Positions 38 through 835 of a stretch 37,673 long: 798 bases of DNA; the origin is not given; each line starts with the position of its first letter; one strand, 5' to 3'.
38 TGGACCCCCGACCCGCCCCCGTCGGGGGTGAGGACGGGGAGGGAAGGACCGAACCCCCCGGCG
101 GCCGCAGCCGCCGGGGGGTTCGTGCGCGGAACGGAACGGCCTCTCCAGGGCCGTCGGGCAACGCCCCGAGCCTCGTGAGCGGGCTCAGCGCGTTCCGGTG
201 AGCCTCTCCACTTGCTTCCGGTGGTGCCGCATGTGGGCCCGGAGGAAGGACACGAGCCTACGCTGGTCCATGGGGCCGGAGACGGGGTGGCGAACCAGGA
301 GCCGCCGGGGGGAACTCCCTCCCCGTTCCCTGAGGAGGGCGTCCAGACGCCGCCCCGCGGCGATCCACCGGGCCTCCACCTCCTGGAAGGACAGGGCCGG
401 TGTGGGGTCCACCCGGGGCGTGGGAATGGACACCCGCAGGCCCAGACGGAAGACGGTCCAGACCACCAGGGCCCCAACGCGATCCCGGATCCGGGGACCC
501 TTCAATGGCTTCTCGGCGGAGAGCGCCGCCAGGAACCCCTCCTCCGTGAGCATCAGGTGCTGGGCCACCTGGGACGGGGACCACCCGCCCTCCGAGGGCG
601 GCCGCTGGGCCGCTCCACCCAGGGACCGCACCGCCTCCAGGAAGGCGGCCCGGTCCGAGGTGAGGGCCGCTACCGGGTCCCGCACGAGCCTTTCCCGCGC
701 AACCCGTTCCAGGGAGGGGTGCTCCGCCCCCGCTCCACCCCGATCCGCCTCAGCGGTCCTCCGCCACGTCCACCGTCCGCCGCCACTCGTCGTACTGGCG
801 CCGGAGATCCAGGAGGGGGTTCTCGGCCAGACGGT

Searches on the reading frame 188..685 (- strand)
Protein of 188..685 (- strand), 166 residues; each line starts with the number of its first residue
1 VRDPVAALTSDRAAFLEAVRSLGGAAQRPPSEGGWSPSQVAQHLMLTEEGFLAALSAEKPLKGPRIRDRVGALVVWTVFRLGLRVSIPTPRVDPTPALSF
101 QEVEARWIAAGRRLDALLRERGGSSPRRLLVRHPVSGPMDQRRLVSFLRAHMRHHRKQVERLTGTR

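Call 104: search_protein_families(library=padloc, alignment_id=A6, max_evalue=0.0001)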
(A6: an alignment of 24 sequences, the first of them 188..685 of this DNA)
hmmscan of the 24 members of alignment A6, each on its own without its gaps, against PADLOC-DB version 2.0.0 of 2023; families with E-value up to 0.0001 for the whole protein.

A. member 1, window:188-685:- (166 aa): 0 families

B. families by the number of members that match (of 24 scanned): 37 families (the first 25 are shown)
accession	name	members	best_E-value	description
PDLC04042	PD-T4-6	2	2.6e-60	-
PDLC04138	mad6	2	1.5e-59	mads_6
PDLC04053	PD-T4-6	2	4.1e-57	-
PDLC04061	PD-T4-6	2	5.7e-57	-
PDLC04041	PD-T4-6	2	7.4e-52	-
PDLC04054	PD-T4-6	2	2.4e-51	-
PDLC04043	PD-T4-6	2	3.4e-51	-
PDLC04047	PD-T4-6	2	6.6e-50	-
PDLC04039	PD-T4-6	2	1.4e-47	-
PDLC04060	PD-T4-6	2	2.9e-46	-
PDLC01088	C3a189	2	8.5e-46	kinase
PDLC04052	PD-T4-6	2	4.3e-45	-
PDLC04057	PD-T4-6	2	1.8e-41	-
PDLC04040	PD-T4-6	2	5.3e-41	-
PDLC04048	PD-T4-6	2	2.5e-39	-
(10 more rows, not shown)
